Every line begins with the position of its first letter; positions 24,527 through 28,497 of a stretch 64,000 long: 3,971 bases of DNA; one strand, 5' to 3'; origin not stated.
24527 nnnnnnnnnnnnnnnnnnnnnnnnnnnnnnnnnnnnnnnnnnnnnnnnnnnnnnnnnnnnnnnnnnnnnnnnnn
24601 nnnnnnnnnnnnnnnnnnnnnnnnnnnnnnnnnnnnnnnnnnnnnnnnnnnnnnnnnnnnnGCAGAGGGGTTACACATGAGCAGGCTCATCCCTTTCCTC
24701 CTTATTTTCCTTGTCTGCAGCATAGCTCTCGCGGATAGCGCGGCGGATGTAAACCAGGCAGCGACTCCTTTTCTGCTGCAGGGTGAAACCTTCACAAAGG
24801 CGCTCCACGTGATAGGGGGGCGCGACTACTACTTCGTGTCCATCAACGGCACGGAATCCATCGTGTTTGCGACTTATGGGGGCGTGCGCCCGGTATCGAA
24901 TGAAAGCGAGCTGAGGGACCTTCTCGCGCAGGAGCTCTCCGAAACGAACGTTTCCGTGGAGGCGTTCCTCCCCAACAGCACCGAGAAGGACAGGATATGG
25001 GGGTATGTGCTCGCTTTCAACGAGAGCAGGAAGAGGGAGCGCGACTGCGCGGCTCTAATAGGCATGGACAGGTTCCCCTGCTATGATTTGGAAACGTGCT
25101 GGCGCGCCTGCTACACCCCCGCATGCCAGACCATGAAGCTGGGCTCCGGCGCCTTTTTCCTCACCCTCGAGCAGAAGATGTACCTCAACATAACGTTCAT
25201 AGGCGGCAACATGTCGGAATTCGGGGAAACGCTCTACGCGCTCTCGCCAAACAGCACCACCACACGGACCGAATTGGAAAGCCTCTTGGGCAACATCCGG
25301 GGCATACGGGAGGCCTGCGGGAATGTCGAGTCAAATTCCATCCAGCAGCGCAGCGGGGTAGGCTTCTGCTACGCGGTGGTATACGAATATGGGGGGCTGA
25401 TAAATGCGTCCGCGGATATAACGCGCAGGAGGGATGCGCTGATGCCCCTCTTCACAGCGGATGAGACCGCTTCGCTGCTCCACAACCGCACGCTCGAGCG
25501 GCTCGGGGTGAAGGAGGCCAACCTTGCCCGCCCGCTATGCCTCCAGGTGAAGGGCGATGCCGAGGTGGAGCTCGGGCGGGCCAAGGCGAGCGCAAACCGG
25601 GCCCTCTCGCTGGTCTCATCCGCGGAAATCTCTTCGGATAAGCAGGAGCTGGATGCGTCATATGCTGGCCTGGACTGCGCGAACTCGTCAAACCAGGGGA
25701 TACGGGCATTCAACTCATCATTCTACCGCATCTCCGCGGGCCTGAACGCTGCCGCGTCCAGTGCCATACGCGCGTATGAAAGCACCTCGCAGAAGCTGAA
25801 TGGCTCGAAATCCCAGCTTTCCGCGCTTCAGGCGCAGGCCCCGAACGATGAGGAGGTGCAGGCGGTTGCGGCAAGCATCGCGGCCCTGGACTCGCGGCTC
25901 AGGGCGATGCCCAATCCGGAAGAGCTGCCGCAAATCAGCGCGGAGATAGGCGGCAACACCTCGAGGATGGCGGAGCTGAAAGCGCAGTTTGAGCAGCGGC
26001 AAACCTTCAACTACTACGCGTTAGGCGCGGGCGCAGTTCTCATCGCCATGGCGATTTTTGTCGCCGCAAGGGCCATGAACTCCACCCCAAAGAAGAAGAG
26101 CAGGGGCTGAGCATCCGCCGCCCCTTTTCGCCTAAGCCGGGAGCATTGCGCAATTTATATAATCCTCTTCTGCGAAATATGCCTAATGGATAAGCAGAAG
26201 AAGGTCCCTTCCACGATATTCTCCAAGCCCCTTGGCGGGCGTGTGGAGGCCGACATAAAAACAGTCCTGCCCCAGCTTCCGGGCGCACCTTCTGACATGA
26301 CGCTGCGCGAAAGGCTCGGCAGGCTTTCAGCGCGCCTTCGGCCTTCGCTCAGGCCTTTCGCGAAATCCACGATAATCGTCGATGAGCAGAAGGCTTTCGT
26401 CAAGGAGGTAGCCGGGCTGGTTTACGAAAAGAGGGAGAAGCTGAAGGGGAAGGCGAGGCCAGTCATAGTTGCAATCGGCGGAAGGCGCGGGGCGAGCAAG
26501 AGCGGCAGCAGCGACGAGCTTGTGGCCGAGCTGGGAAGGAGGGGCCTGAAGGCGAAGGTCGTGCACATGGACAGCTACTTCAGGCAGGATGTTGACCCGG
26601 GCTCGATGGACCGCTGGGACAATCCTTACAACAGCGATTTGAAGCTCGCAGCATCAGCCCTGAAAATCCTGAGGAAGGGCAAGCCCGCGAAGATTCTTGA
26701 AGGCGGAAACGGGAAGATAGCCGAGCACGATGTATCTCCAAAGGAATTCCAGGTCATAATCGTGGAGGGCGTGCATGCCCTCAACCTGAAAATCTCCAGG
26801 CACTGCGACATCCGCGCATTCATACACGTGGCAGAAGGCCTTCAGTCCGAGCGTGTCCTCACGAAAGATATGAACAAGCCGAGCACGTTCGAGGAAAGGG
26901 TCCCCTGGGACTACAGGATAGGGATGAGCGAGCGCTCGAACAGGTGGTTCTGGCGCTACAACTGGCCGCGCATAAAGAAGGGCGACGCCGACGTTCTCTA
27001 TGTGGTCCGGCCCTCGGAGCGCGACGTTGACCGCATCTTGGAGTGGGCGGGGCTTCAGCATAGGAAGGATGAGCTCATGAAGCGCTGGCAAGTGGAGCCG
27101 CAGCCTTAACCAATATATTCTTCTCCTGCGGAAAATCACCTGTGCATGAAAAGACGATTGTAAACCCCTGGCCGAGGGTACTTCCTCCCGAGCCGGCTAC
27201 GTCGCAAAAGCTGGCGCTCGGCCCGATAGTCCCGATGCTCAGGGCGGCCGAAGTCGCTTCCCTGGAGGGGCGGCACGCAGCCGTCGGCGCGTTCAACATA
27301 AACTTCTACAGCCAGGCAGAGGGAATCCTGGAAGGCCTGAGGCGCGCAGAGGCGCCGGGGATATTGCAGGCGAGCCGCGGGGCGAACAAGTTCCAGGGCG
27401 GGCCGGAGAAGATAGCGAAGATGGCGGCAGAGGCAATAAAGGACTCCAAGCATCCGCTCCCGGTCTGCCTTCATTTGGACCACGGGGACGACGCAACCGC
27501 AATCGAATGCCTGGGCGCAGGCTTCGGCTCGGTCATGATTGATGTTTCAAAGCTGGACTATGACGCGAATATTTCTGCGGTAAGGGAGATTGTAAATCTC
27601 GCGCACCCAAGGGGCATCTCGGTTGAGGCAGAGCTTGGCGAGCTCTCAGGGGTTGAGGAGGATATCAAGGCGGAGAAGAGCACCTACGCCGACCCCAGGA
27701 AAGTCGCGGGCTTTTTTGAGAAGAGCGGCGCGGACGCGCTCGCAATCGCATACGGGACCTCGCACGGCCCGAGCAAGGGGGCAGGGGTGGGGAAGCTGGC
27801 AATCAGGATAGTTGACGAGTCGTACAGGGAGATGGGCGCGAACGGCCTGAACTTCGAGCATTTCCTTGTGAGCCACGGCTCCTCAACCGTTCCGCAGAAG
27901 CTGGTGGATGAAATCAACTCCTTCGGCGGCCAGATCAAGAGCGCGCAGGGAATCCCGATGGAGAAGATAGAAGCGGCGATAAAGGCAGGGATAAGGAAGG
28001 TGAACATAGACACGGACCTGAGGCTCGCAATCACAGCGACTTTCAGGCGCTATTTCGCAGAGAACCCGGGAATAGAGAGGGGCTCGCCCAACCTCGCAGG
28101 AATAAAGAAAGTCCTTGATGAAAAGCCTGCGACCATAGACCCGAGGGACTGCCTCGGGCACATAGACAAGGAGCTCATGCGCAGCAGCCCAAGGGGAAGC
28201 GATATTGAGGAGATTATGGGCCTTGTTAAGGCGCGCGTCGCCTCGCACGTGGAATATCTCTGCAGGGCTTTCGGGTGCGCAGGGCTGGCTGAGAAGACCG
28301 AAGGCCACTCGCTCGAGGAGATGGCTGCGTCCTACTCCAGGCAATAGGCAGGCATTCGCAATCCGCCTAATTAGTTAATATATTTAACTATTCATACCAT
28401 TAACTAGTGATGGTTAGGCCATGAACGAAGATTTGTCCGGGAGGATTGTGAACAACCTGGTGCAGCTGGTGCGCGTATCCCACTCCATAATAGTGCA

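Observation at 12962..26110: Operon of a 3456-aa secreted giant protein plus two C-terminally anchored surface proteins sharing a Cys-bracketed ~95-aa domain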

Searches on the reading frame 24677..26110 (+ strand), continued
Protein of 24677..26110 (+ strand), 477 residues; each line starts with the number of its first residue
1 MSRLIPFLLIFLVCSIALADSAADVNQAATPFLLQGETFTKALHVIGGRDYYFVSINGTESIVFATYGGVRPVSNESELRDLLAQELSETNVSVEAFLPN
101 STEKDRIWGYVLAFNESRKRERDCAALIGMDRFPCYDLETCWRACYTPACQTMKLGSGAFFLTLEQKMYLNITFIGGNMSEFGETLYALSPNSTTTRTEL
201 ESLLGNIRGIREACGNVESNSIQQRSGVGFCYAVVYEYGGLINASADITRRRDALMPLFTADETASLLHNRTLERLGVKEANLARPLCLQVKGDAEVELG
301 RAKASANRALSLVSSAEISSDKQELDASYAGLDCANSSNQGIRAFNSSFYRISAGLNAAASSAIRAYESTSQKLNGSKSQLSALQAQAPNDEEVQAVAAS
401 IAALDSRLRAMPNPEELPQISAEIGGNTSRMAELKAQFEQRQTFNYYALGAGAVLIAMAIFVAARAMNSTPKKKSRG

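Call 90: find_encoding_contigs(protein=window:24677-26110:+, flank=10000, max_places=6)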
Protein window:24677-26110:+ (477 aa): 6 contigs read that carry it; 4 places shown.
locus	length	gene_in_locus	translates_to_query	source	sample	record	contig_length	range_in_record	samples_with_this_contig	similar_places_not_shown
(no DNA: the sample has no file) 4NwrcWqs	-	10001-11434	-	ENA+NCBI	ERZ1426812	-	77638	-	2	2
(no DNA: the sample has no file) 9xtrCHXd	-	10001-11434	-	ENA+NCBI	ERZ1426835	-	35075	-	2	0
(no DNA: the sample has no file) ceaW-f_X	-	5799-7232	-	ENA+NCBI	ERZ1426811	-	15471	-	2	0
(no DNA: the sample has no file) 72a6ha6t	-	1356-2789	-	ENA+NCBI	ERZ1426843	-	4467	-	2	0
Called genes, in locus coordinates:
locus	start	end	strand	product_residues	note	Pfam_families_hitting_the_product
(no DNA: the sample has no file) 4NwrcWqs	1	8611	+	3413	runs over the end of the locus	PF19077:Big_13 (faint)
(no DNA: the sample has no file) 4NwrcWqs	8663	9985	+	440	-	-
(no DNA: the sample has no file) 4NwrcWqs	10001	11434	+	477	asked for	-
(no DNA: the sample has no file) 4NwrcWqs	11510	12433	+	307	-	-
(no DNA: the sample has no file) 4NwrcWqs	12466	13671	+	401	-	PF01116:F_bP_aldolase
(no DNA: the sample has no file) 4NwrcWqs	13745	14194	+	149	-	PF01047:MarR, PF12802:MarR_2, PF13412:HTH_24 (faint), PF22381:Staph_reg_Sar_Rot (weak)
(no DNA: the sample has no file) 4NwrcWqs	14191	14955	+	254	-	PF25984:BSH_YknX (weak), PF25990:Beta-barrel_YknX (weak)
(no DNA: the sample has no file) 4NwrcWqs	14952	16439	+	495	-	PF07690:MFS_1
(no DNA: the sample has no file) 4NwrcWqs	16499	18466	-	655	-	-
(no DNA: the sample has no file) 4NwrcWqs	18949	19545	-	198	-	-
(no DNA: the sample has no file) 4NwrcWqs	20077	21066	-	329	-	PF00586:AIRS, PF02769:AIRS_C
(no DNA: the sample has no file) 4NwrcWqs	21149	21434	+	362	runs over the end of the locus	PF00571:CBS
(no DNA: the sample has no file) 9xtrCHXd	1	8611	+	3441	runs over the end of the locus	PF19077:Big_13 (faint)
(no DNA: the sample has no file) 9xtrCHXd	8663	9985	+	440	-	-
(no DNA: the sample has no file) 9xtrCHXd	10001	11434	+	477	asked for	-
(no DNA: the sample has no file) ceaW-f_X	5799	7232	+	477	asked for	-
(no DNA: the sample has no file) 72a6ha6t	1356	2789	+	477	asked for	-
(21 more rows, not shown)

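Call 96: fold_search(model_id=the predicted structure, library=viral)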
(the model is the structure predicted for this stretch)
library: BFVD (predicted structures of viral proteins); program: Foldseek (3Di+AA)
matches with E <= 10: 306; with E <= 0.001: 0
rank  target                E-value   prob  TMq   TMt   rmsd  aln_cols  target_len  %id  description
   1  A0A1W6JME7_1          4.9e-02  0.51  0.15  0.07  37.5       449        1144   10  Tail tape measure protein [Lactococcus phage AM9]
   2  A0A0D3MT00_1          9.9e-02  0.33  0.14  0.06  38.1       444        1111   12  Tail tape measure protein [Lactococcus phage WRP3]
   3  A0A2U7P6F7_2          1.8e-01  0.18  0.14  0.07  49.9       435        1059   14  (no name in the UniProt tables at hand)
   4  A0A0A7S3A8            3.5e-01  0.44  0.07  0.27  18.8        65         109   18  (no name in the UniProt tables at hand)
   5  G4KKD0                4.3e-01  0.30  0.19  0.21  38.6       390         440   12  (no name in the UniProt tables at hand)
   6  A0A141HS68            4.9e-01  0.21  0.08  0.29  18.4       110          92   11  (no name in the UniProt tables at hand)
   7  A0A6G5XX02            6.1e-01  0.04  0.07  0.09  33.0       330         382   10  (no name in the UniProt tables at hand)
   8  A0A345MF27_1          7.0e-01  0.20  0.19  0.13  27.5       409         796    9  Tape measure protein [Mycobacterium phage Ryadel]
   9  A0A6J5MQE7            7.4e-01  0.41  0.08  0.18  13.5        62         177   14  Uncharacterized protein [uncultured Caudovirales phage]
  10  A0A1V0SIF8            7.4e-01  0.08  0.13  0.13  39.8       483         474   15  Uncharacterized protein [Klosneuvirus KNV1]
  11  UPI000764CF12         7.8e-01  0.08  0.13  0.10  60.1       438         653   15  (no name look-up for this kind of identifier)
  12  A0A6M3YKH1            8.2e-01  0.80  0.12  0.40   4.1        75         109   13  Uncharacterized protein [Cronobacter phage JC01]
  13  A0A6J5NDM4            9.1e-01  0.06  0.12  0.08  65.9       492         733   15  Uncharacterized protein [uncultured Caudovirales phage]
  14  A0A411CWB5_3          9.5e-01  0.08  0.16  0.07  40.3       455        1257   12  (no name in the UniProt tables at hand)
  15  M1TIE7                1.0e+00  0.38  0.08  0.14  10.9        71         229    8  RNase3 [Sweet potato chlorotic stunt virus]
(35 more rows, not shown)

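Call 104: search_solved_structures(query=A4, max_evalue=0.01, show_alignments=3)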
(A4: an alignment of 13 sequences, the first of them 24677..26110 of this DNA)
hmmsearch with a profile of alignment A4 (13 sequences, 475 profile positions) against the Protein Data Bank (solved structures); distinct sequences matched with E-value up to 0.01: 2.
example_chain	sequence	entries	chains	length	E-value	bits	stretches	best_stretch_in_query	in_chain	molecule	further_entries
3jqh_A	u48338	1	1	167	7.8e-07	31.6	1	376-445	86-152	C-type lectin domain family 4 member M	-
8ruy_M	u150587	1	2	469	0.0068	18.6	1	272-426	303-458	Intraflagellar transport protein 57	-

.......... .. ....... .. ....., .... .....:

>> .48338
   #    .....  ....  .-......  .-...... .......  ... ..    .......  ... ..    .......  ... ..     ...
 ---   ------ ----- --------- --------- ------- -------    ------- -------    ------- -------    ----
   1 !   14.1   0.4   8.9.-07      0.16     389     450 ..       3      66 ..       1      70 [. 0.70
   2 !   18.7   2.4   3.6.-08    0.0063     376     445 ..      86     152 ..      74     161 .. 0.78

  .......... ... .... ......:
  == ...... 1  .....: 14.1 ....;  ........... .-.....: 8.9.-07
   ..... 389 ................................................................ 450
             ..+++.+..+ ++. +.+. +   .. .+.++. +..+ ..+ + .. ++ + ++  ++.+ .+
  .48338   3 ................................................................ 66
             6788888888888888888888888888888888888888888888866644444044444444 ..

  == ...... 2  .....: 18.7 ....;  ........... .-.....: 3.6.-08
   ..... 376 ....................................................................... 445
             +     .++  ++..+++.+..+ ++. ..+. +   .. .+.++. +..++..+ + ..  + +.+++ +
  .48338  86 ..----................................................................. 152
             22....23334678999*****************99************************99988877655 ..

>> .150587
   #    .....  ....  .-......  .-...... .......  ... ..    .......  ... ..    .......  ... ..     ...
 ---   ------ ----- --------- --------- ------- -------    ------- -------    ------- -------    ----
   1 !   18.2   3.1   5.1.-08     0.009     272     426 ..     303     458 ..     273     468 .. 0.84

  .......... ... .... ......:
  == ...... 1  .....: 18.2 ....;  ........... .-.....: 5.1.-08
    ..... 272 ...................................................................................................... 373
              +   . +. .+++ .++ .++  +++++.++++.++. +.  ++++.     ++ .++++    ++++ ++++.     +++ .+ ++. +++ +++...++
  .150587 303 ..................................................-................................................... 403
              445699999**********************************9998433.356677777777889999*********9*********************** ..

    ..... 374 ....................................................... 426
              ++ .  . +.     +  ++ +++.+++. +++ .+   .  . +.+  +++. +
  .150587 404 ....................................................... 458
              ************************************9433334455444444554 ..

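Call 108: find_encoding_contigs(protein=P0006, flank=10000, max_places=3)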
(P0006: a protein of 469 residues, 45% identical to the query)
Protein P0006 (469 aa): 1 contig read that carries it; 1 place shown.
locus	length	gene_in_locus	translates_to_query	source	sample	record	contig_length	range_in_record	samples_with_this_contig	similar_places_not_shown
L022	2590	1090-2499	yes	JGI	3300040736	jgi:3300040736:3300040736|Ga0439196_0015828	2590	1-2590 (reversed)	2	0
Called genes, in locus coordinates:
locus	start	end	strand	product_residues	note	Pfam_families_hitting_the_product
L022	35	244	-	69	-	-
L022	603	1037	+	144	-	PF24025:Ig_DR_A0283-like (weak), PF13620:CarboxypepD_reg, PF17802:SpaA (weak)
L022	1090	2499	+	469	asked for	-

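Call 109: find_encoding_contigs(protein=P0008, flank=10000, max_places=3)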
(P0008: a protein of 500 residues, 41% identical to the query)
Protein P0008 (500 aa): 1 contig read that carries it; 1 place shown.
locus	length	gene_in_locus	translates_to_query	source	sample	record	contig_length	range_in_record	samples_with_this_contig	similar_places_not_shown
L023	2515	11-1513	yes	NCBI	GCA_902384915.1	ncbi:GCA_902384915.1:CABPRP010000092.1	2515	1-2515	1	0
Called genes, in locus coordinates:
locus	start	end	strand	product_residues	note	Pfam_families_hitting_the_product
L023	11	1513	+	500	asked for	-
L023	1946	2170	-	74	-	-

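Call 110: find_encoding_contigs(protein=P0004, flank=10000, max_places=3)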
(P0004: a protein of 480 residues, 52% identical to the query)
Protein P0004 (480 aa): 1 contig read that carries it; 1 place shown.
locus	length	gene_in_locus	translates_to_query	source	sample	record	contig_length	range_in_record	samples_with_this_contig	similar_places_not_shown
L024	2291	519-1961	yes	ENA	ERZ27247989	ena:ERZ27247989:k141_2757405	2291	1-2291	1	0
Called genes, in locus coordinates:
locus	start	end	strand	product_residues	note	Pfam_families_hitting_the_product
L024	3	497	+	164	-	?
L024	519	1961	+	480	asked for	-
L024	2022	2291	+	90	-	?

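Call 111: find_encoding_contigs(protein=P0003, flank=10000, max_places=3)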
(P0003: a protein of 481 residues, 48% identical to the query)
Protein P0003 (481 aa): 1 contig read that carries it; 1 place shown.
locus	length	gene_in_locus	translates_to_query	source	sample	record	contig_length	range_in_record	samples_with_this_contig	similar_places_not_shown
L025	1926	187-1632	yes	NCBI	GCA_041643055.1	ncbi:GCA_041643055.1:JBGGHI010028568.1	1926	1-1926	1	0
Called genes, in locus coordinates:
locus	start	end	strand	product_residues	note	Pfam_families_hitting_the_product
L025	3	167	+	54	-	?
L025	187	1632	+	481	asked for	-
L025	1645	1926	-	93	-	?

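Call 116: search_protein_families(library=pfam, proteins=[P0028, P0034, P0039, P0041, P0046, P0047, P0048, P0055, P0056, P0057], max_evalue=0.01)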
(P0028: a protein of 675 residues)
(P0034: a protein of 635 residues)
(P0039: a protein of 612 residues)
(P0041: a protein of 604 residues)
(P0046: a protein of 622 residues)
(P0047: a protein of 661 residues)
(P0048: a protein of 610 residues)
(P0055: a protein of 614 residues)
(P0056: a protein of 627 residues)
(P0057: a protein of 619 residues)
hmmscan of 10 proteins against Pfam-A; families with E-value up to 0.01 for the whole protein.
P0028 (675 aa): 0 families

P0034 (635 aa): 2 families
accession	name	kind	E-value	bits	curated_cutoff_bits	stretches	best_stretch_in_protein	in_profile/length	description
PF09134.16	Invasin_D3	-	0.0015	19.4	33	1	560-634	18-95/98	Invasin, domain 3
PF02369.22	Big_1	-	0.0029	18.1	34.9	1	562-634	17-92/93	Bacterial Ig-like domain (group 1)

P0039 (612 aa): 0 families

P0041 (604 aa): 1 family
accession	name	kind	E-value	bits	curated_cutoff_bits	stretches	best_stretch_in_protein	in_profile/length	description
PF09134.16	Invasin_D3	-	0.003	18.5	33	0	526-598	15-90/98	Invasin, domain 3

P0046 (622 aa): 0 families

P0047 (661 aa): 1 family
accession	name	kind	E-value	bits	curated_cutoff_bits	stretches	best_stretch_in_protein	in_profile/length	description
PF14899.11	DUF4492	-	0.0013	19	27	1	505-529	16-40/63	Domain of unknown function (DUF4492)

P0048 (610 aa): 0 families

P0055 (614 aa): 0 families

P0056 (627 aa): 2 families
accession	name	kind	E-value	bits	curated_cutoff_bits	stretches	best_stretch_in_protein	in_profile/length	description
PF09134.16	Invasin_D3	-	9.1e-05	23.3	33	1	552-626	18-95/98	Invasin, domain 3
PF02369.22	Big_1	-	0.001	19.6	34.9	1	556-627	19-93/93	Bacterial Ig-like domain (group 1)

P0057 (619 aa): 0 families

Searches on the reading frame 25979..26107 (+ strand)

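Call 18: search_protein_families(library=ncbifam, proteins=[window:25979-26107:+], max_evalue=10)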
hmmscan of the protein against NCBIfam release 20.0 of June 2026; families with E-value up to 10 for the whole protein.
seq(43 aa): 3 families
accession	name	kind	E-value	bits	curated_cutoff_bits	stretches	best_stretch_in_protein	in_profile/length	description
NF058670.1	sorting_LPXTATN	domain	0.031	14.6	32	1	9-31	8-30/32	LPxTATN C-terminal sorting signal domain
NF033486.1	harvest_ssl1498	equivalog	0.035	14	45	1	6-30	25-50/53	photosystem II assembly protein Psb34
NF041738.1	GG_III-CTERM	domain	0.22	11.5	22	1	12-29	1-18/28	GGIII-like transmembrane region-containing protein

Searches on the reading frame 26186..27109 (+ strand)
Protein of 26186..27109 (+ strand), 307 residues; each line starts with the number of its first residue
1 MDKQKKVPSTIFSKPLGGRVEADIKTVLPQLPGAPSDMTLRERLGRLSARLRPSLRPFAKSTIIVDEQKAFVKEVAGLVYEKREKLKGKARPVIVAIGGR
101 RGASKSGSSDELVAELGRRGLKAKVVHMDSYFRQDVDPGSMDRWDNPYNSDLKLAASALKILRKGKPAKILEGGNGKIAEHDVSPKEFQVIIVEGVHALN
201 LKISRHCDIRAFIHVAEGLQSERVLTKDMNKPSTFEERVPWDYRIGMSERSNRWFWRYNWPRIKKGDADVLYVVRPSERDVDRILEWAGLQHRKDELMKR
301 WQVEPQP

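Call 11: search_protein_families(library=pfam, proteins=[window:26186-27109:+], max_evalue=0.001)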
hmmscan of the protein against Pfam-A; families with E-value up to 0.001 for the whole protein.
window:26186-27109:+ (307 aa): 1 family
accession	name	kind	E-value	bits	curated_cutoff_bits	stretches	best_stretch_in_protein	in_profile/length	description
PF00485.24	PRK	-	7.4e-05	23.1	22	0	94-231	1-153/196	Phosphoribulokinase / Uridine kinase family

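Call 27: search_protein_families(library=ncbifam, proteins=[window:26186-27109:+], max_evalue=0.01)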
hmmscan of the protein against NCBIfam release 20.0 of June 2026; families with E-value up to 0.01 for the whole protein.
window:26186-27109:+ (307 aa): 6 families
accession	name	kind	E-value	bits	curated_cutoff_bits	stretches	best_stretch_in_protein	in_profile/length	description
NF004018.0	PRK05480.1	equivalog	6.1e-09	35.6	180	1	90-232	4-151/210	uridine kinase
TIGR00235.1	udk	equivalog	2.7e-08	33.7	220.3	1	91-231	5-150/207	uridine kinase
NF005655.0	PRK07429.1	subfamily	2e-07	30.5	236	1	88-240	4-158/326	phosphoribulokinase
NF006746.0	PRK09270.1-5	subfamily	2.3e-06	26.7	250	1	76-134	9-63/210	nucleoside/nucleotide kinase family protein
NF005115.0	PRK06547.1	equivalog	9.6e-05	21.8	173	1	89-232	12-143/172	hypothetical protein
NF006744.0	PRK09270.1-3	equivalog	0.0002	20.9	281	1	80-163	11-98/213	nucleoside/nucleotide kinase family protein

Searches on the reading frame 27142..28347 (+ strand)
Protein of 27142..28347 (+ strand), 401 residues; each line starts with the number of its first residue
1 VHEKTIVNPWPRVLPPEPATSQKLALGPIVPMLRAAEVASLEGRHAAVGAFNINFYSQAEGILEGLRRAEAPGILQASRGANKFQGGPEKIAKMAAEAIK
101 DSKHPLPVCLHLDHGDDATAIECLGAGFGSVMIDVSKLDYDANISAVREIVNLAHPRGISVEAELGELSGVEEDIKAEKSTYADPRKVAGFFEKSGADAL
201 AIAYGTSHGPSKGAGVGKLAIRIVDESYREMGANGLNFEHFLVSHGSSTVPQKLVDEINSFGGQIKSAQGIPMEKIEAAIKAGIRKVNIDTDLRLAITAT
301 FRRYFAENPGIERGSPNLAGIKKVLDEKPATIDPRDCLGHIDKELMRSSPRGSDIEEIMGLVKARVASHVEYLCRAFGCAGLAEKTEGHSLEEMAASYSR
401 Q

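Call 11: search_protein_families(library=pfam, proteins=[window:27142-28347:+], max_evalue=0.001)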
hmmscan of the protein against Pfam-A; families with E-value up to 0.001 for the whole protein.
window:27142-28347:+ (401 aa): 1 family
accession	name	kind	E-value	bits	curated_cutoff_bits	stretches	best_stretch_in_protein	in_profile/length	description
PF01116.26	F_bP_aldolase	-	1.4e-67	228.6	25.5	1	43-381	12-276/277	Fructose-bisphosphate aldolase class-II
